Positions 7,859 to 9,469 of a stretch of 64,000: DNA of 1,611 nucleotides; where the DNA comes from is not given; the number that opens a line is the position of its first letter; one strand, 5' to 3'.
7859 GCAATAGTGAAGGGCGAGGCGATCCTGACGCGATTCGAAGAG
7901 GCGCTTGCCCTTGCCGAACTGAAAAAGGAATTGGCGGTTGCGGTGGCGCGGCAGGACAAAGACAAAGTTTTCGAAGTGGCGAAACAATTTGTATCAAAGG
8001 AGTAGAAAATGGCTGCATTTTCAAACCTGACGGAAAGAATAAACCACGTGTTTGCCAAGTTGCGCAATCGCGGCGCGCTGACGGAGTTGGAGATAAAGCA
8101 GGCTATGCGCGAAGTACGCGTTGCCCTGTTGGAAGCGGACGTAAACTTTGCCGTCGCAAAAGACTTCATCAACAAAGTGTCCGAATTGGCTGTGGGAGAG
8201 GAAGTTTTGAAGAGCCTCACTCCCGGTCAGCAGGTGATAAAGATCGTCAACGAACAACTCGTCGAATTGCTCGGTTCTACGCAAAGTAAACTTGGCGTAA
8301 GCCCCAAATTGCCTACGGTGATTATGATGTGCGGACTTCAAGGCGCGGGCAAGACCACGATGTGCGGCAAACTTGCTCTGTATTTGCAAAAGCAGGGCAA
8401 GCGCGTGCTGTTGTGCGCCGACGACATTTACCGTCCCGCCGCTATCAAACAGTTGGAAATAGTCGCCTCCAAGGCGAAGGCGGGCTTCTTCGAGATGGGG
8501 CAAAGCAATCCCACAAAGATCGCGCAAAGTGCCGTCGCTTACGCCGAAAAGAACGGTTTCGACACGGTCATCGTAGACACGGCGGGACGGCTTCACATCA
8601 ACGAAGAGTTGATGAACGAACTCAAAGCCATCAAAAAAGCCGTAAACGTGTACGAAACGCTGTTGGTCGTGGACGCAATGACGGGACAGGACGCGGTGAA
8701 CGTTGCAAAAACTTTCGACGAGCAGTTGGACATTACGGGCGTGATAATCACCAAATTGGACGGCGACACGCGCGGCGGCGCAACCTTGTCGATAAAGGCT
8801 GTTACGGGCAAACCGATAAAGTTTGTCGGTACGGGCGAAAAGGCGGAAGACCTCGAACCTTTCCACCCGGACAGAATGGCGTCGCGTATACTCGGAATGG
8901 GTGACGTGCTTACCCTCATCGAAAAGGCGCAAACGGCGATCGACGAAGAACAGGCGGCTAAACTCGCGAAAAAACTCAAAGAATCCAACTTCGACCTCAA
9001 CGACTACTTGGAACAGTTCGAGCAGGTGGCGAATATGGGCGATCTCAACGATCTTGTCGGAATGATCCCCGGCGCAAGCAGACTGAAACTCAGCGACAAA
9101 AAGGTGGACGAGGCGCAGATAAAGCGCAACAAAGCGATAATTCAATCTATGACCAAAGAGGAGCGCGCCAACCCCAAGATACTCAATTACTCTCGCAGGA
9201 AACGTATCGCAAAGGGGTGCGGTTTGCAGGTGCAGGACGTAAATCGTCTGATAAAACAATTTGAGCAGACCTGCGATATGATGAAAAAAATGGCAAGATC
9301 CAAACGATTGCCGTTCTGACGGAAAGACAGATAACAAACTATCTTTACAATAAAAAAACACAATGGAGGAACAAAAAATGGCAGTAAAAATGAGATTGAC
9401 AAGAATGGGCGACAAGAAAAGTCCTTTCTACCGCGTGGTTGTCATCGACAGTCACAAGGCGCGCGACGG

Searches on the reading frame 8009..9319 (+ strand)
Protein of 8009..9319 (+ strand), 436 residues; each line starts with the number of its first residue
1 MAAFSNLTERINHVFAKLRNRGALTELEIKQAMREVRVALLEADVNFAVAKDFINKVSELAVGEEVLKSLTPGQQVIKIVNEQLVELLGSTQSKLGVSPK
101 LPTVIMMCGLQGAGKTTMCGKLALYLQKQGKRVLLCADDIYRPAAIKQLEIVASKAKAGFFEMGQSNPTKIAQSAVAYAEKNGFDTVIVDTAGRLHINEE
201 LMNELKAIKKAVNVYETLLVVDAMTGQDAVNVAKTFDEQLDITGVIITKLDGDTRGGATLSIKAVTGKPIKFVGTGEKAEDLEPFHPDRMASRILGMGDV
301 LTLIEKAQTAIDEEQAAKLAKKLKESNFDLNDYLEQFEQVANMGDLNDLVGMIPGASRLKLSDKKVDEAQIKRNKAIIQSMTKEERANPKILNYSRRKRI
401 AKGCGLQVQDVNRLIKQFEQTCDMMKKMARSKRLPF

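Call 10: search_protein_families(library=pfam, proteins=[window:8009-9319:+], max_evalue=0.00001)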
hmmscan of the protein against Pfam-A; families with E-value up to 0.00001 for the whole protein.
window:8009-9319:+ (436 aa): 5 families
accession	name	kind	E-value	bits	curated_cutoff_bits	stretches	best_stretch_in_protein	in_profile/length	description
PF00448.28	SRP54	-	2.6e-77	259.3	22.7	1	102-296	1-196/196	SRP54-type protein, GTPase domain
PF02978.25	SRP_SPB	-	5.9e-35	120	27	1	327-425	1-91/91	Signal peptide binding domain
PF02881.24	SRP54_N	-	3e-19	69.4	22.4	1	7-84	1-75/75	SRP54-type protein, helical bundle domain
PF06414.18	Zeta_toxin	-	7e-08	32.6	22.3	1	97-213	11-125/199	Zeta toxin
PF01656.29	CbiA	-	1e-06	29.2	25.4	1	112-255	9-88/125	CobQ/CobB/MinD/ParA nucleotide binding domain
